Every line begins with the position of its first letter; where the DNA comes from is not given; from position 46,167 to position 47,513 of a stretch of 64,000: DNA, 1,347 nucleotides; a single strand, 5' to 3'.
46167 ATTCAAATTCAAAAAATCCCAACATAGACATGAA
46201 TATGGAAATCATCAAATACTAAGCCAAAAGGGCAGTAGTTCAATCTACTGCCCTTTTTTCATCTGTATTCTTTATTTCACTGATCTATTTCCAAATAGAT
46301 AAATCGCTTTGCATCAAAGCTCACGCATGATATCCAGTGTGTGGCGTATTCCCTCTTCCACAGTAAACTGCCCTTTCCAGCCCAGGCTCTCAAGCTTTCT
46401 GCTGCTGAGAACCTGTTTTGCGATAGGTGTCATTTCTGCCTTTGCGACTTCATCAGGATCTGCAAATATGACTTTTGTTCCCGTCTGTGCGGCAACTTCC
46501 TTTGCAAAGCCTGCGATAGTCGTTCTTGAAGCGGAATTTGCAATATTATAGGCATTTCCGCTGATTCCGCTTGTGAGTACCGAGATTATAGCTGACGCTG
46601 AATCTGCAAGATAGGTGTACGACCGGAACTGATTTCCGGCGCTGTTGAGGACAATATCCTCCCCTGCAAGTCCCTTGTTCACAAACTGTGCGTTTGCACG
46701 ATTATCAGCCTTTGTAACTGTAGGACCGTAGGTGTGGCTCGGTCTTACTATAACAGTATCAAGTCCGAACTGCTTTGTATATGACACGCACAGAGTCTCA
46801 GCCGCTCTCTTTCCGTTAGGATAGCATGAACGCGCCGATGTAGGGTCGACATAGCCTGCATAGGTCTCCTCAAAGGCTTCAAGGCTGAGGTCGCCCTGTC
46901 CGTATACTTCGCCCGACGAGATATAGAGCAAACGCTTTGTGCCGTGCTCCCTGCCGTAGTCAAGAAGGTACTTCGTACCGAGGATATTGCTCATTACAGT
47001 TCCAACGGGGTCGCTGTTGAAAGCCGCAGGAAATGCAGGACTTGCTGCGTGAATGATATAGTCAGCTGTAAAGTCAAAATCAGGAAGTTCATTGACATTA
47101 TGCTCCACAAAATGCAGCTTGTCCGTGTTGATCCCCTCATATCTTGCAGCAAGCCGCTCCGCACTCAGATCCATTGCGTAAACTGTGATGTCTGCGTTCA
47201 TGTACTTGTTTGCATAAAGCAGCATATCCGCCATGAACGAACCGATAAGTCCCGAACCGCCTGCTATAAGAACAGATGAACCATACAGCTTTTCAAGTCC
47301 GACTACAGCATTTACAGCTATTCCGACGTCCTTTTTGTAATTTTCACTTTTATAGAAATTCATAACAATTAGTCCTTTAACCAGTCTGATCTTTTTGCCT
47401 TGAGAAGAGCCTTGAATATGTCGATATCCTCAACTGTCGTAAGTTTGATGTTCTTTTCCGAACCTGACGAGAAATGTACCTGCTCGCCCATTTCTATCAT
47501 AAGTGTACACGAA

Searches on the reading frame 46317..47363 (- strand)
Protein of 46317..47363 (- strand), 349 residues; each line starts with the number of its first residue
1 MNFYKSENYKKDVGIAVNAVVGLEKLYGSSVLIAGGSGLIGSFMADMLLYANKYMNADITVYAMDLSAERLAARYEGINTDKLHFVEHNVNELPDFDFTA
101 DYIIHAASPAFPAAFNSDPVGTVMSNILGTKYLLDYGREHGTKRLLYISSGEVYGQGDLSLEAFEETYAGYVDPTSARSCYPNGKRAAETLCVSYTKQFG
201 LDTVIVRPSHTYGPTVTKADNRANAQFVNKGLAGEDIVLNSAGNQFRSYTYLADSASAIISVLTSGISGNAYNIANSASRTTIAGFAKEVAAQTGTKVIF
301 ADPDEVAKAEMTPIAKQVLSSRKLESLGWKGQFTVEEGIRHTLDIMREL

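Call 94: search_protein_families(library=pfam, proteins=[window:46317-47363:-], max_evalue=0.0001)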
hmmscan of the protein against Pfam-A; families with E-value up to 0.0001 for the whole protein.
window:46317-47363:- (349 aa): 4 families
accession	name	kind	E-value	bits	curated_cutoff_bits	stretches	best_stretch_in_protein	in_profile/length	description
PF01370.27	Epimerase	-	6.8e-41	140.7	20.9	1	31-275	1-240/240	NAD dependent epimerase/dehydratase family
PF16363.11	GDP_Man_Dehyd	-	6.9e-28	98.5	27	1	32-341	1-331/332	GDP-mannose 4,6 dehydratase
PF01073.25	3Beta_HSD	-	2.3e-13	50.2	22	1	32-288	1-262/280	3-beta hydroxysteroid dehydrogenase/isomerase family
PF07993.18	NAD_binding_4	-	6.9e-07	29.1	20.1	1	100-219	89-215/258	Male sterility protein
